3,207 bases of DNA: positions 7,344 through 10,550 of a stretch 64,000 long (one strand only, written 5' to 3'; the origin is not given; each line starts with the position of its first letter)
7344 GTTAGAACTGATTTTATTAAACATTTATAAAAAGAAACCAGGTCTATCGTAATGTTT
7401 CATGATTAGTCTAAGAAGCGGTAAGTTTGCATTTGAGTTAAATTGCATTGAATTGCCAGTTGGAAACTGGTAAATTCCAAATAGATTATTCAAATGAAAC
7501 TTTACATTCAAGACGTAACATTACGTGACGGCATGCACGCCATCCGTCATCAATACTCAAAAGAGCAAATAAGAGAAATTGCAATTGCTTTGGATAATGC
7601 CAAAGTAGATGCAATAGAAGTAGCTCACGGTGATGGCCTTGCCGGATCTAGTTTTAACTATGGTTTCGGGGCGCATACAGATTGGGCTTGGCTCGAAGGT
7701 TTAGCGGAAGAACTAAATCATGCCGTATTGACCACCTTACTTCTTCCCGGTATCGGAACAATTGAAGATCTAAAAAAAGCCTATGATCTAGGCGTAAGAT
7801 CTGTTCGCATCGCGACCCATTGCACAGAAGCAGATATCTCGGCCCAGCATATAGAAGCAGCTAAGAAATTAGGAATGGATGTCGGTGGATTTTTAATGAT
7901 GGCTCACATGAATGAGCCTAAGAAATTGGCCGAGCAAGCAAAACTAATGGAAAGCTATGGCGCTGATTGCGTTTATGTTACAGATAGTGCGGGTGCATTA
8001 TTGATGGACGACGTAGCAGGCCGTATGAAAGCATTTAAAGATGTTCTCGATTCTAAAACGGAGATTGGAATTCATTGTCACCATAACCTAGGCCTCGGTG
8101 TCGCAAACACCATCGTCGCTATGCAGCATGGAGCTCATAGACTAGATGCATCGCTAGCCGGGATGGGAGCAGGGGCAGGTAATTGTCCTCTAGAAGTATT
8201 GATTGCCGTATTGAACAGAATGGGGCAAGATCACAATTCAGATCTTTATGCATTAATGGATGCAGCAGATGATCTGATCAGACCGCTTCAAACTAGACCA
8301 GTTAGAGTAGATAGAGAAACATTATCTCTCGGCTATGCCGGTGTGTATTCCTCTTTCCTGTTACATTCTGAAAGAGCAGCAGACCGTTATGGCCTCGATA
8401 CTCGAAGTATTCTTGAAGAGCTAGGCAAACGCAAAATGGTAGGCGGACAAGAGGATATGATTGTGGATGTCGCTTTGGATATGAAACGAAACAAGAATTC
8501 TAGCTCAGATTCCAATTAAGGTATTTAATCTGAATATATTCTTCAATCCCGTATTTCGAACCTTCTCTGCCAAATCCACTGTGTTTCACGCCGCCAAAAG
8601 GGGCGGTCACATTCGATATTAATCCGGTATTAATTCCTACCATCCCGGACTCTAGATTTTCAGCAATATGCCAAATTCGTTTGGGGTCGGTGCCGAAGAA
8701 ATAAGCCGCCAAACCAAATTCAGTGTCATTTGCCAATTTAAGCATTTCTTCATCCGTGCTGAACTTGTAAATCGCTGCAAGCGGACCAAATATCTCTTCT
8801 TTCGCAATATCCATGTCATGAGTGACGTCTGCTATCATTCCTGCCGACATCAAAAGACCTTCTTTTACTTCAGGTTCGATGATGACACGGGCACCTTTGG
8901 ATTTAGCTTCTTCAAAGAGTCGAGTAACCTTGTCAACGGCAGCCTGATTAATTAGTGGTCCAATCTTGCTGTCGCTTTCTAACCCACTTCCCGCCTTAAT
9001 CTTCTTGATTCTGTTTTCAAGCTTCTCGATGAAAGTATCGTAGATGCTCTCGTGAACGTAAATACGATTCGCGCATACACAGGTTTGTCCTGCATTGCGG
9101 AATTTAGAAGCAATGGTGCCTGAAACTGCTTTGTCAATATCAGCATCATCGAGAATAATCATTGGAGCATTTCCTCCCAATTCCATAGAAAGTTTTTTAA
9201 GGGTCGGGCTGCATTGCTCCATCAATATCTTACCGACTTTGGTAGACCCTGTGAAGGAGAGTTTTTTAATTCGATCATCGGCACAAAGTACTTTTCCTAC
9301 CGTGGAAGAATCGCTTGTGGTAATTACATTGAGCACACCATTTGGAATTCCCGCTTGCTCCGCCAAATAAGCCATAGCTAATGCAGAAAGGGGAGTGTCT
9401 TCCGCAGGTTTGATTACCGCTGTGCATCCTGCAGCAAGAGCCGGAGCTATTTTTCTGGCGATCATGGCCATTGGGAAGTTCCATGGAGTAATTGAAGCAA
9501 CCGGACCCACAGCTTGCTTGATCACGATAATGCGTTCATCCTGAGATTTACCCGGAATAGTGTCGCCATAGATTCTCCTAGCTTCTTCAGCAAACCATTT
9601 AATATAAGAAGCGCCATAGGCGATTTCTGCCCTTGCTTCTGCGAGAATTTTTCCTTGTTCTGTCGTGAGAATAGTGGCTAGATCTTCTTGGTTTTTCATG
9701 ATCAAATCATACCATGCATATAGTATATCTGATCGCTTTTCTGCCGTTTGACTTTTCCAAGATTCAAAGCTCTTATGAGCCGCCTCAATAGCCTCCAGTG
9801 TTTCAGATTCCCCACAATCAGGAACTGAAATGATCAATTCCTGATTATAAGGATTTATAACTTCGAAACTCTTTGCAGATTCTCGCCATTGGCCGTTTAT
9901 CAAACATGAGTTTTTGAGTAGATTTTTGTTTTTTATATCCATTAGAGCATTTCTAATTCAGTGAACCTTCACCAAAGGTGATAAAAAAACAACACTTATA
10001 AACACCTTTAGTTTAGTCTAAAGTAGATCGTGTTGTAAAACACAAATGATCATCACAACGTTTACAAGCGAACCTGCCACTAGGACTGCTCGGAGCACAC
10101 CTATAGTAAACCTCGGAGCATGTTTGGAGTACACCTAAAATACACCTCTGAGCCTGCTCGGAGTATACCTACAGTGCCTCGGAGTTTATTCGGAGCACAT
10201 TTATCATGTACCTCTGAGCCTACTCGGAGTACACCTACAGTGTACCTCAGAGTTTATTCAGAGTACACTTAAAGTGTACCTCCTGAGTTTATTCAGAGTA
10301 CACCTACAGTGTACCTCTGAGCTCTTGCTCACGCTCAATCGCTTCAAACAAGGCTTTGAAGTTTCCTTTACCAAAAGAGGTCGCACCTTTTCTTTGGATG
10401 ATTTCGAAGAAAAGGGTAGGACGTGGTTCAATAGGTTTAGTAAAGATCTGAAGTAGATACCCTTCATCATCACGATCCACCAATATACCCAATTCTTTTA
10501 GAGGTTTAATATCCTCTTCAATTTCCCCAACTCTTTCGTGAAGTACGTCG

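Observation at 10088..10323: Hairpin-forming 34-bp minisatellite fused to the 3' end of hppD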

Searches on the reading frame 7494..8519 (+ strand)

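Call 8: search_protein_families(library=ncbifam, proteins=[window:7494-8519:+])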
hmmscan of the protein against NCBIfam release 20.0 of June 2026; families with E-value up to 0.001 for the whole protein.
window:7494-8519:+ (341 aa): 28 families (the best 25 are shown)
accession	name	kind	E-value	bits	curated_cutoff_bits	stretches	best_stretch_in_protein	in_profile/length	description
TIGR03217.1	4OH_2_O_val_ald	equivalog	5.6e-169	561.6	286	1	2-333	2-333/334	4-hydroxy-2-oxovalerate aldolase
NF006049.0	PRK08195.1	subfamily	4.1e-168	558.7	229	1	2-336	7-341/344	4-hyroxy-2-oxovalerate/4-hydroxy-2-oxopentanoic acid aldolase,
TIGR02090.1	LEU1_arch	subfamily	5.7e-21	75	484.75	1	114-253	112-250/363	isopropylmalate/citramalate/homocitrate synthases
NF002085.0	PRK00915.1-2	subfamily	1.3e-20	73.6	517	1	114-243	125-252/504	2-isopropylmalate synthase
NF002086.0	PRK00915.1-3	equivalog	1.8e-20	73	532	1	2-242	6-252/516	2-isopropylmalate synthase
TIGR02660.1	nifV_homocitr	equivalog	1e-19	71.1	462.9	1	3-256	2-254/365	homocitrate synthase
TIGR02146.1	LysS_fung_arch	equivalog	4.1e-19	69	413.55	1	115-245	111-240/344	homocitrate synthase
TIGR00973.1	leuA_bact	equivalog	5.1e-19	68.1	598.7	1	135-241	138-246/494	2-isopropylmalate synthase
NF002084.0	PRK00915.1-1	equivalog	3.3e-18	65.5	748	1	154-241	160-249/523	2-isopropylmalate synthase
NF002087.0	PRK00915.1-4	equivalog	8.3e-16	57.6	729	1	2-241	6-252/516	2-isopropylmalate synthase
NF042434.1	IPMS_Lepto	equivalog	5.7e-15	55.1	500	2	178-259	191-272/374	2-isopropylmalate synthase LeuA2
NF002088.0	PRK00915.1-5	equivalog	2.9e-14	52.5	697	1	153-247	158-253/514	2-isopropylmalate synthase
NF042433.1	CitmalDyn_Leptosp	equivalog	2.4e-13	49.5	950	1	2-241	7-254/514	(R)-citramalate synthase CimA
NF006761.0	PRK09282.1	domain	2.4e-13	49.4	402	1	94-259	103-268/591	pyruvate carboxylase subunit B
NF041069.1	IPMS_Sufob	equivalog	4.7e-13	49.2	600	1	5-256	3-255/371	isopropylmalate synthase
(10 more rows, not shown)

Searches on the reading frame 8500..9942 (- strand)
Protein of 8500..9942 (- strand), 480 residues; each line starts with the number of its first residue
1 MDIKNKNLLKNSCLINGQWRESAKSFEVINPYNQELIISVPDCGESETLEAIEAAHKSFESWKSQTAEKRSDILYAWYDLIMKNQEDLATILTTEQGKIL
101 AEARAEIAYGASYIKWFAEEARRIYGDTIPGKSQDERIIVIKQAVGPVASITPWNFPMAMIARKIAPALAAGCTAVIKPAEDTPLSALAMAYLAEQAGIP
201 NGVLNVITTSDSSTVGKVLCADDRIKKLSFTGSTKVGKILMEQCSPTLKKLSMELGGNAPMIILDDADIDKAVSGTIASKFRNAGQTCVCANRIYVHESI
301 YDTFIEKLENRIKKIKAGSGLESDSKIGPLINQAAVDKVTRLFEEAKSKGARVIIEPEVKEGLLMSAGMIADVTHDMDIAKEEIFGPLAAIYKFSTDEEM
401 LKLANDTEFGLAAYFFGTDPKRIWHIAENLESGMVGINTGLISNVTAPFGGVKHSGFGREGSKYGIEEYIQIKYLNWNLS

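Call 8: search_protein_families(library=ncbifam, proteins=[window:8500-9942:-])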
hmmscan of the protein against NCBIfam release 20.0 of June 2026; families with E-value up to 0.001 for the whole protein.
window:8500-9942:- (480 aa): 45 families (the best 25 are shown)
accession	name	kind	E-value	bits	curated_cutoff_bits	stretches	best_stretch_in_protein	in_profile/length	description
TIGR01780.1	SSADH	subfamily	2e-201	669.7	646.35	1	28-473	1-448/448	succinate-semialdehyde dehydrogenase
NF008415.0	PRK11241.1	equivalog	9.1e-194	644.6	828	1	1-476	1-479/482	NADP-dependent succinate-semialdehyde dehydrogenase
TIGR01804.1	BADH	equivalog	3.2e-127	424.8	668.6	1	15-473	2-467/467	betaine-aldehyde dehydrogenase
NF010000.0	PRK13473.1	subfamily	3.4e-125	418.3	615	1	11-477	3-472/475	aminobutyraldehyde dehydrogenase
TIGR02299.1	HpaE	equivalog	2.4e-122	409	638.35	1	14-475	4-474/488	5-carboxymethyl-2-hydroxymuconate semialdehyde dehydrogenase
NF040648.1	lactal_redase_Meth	equivalog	4.5e-122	408.4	650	1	14-475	2-460/463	lactaldehyde dehydrogenase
NF009725.0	PRK13252.1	equivalog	2.2e-118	395.8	593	1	11-476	7-478/488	betaine-aldehyde dehydrogenase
NF007497.0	PRK10090.1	equivalog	3.6e-117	392.1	500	1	12-473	8-473/480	aldehyde dehydrogenase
NF045735.1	PaDhStyDPseudo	equivalog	6.7e-116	387.8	850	1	9-474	1-478/483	phenylacetaldehyde dehydrogenase StyD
NF040792.1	glyc_ald_dh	equivalog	3.7e-113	379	760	1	13-475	3-471/488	D-glyceraldehyde dehydrogenase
NF006916.0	PRK09407.1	equivalog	1.8e-110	370.1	521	1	18-473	28-488/526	succinic semialdehyde dehydrogenase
NF042993.1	AlphKGSA_gudD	equivalog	3.9e-110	368.9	770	1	14-473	7-476/481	alpha-ketoglutaric semialdehyde dehydrogenase GucD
TIGR03216.1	OH_muco_semi_DH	equivalog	4.4e-105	352.1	693.25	1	14-473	4-475/481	2-hydroxymuconic semialdehyde dehydrogenase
NF052305.1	DioxValDhHalo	equivalog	1e-100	338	750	1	13-471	7-475/483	2,5-dioxovalerate dehydrogenase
NF006915.0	PRK09406.1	equivalog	4.5e-99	332.4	730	1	28-474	5-453/457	NADP-dependent succinic semialdehyde dehydrogenase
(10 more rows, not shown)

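Call 48: find_homologous_proteins(query=window:8500-9942:-, max_evalue=1e-100)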
Query window:8500-9942:- (480 aa): 7999 proteins with E <= 1e-100 among 8000 candidates; the best 120 are listed.
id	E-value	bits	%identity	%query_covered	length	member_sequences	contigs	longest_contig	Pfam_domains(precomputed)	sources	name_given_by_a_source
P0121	0.0e+0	1071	100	100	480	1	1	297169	PF00171.28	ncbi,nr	ncbi:NAD-dependent succinate-semialdehyde dehydrogenase [bacterium]|nr:NAD-dependent succinate-semia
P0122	7.0e-195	666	62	100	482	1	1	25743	PF00171.28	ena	-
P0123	2.6e-194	665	61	99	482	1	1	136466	PF00171.28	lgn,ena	-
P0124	1.1e-191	656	61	99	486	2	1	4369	PF00171.28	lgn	-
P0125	6.8e-191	653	61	99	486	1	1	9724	PF00171.28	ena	-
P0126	1.1e-190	653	59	100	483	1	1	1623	PF00171.28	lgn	-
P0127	3.7e-190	651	60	100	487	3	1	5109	PF00171.28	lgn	-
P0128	4.1e-189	647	60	99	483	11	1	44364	PF00171.28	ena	-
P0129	4.6e-189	647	61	99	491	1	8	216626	PF00171.28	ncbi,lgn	-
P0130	1.5e-188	646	60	99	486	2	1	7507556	PF00171.28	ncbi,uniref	ncbi:NAD-dependent succinate-semialdehyde dehydrogenase [Lewinella sp. LCG006]|uniref:NAD-dependent 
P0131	3.3e-188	644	60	100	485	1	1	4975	PF00171.28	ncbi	-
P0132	3.8e-188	644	59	99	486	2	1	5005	PF00171.28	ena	-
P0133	1.6e-187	642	61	99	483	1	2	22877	PF00171.28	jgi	jgi:succinate-semialdehyde dehydrogenase/glutarate-semialdehyde dehydrogenase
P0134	2.4e-187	642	60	98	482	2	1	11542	PF00171.28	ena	-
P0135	3.3e-187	641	59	100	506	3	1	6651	PF00171.28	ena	-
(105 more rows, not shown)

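Call 50: find_encoding_contigs(protein=P0121, flank=4000, max_places=6)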
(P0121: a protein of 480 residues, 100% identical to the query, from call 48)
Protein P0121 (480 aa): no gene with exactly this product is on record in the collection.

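Call 53: find_encoding_contigs(protein=P0242, flank=5000, max_places=6)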
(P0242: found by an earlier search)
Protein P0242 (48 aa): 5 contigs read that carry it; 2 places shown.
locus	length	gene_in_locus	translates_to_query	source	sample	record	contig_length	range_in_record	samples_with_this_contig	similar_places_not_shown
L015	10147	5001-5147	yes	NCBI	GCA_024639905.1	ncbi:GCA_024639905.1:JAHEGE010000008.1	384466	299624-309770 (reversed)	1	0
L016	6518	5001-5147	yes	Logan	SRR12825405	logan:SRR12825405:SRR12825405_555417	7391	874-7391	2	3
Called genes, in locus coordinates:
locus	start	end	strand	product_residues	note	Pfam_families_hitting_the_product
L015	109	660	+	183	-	-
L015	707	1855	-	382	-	PF00155:Aminotran_1_2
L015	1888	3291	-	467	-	PF00155:Aminotran_1_2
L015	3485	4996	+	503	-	PF01979:Amidohydro_1 (faint), PF07969:Amidohydro_3 (weak)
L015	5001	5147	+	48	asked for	PF11578:DUF3237 (weak)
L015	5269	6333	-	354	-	PF08450:SGL (faint), PF06739:SBBP (faint), PF25021:TEN_NHL (faint), PF01436:NHL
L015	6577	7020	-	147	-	-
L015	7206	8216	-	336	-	-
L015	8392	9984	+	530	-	-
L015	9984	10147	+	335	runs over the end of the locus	PF03781:FGE-sulfatase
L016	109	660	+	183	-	-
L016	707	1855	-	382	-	PF00155:Aminotran_1_2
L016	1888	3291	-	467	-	PF00155:Aminotran_1_2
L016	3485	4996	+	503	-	PF01979:Amidohydro_1 (faint), PF07969:Amidohydro_3 (weak)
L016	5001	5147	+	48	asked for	PF11578:DUF3237 (weak)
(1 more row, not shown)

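Call 65: find_encoding_contigs(protein=P0123, flank=2500, max_places=1)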
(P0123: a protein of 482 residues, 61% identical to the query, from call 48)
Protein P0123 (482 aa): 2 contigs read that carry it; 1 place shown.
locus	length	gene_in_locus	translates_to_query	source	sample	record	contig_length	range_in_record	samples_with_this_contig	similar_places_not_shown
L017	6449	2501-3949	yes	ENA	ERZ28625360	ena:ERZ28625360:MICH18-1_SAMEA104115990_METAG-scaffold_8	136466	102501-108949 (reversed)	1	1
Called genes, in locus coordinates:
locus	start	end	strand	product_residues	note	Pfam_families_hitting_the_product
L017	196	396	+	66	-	-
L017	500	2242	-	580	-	PF07690:MFS_1, PF13347:MFS_2, PF07690:MFS_1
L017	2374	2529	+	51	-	-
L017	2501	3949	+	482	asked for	PF00171:Aldedh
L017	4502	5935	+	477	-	PF00034:Cytochrom_C, PF02085:Cytochrom_CIII (faint), PF13442:Cytochrome_CBB3 (weak), PF14522:Cytochrome_C7 (faint), PF14537:Cytochrom_c3_2 (faint), PF22113:Mtrc-MtrF_II-IV_dom (faint)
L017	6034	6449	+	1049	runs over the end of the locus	PF12837:Fer4_6 (faint), PF12838:Fer4_7, PF13183:Fer4_8 (faint), PF13187:Fer4_9 (faint), PF13237:Fer4_10 (faint), PF13247:Fer4_11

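Call 66: find_encoding_contigs(protein=P0130, flank=2500, max_places=1)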
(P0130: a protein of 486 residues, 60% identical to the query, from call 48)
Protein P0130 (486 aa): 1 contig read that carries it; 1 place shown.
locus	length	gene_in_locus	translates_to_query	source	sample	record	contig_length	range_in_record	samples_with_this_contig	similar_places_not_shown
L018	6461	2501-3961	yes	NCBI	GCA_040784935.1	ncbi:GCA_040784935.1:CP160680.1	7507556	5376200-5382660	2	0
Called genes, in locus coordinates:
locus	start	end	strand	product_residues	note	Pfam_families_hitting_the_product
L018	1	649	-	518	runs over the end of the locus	PF07394:DUF1501, PF18962:Por_Secre_tail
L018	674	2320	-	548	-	PF08811:DUF1800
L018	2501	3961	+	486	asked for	PF00171:Aldedh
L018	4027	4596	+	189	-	PF18967:PycTM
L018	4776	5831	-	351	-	PF04784:DUF547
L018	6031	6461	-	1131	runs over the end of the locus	PF05547:Peptidase_M6, PF18962:Por_Secre_tail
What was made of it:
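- Tried and rejected: L017 and L018 carry the ALDH gene without hppD and are uninformative (calls 65, 66).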

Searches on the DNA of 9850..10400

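Call 38: search_rna_families(source=window, start=9850, end=10400, threshold=evalue, max_evalue=10)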
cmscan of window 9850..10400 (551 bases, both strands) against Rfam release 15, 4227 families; matches with E-value up to 10: 5.
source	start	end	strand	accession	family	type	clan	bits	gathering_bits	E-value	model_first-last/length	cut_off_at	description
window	10227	10281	-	RF03244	mir-4798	Gene; miRNA;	-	17.5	75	1.3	1-75/75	no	mir-4798 microRNA precursor family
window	10257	10321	-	RF00725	mir-iab-4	Gene; miRNA;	-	16.7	73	1.4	1-71/71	no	mir-iab-4 microRNA precursor family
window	9967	10047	+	RF00403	SNORA41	Gene; snRNA; snoRNA; HACA-box;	-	15.9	80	6.1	1-133/133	no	Small nucleolar RNA SNORA41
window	10257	10321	+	RF00725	mir-iab-4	Gene; miRNA;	-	15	73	4.3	1-71/71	no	mir-iab-4 microRNA precursor family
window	10232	10276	+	RF00732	mir-305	Gene; miRNA;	-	13.8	66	9.3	1-73/73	no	mir-305 microRNA precursor family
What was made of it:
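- On Known structured RNA families (Rfam 15): In 9850-10400 only microRNA and snoRNA noise at E > 1 (call 38).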
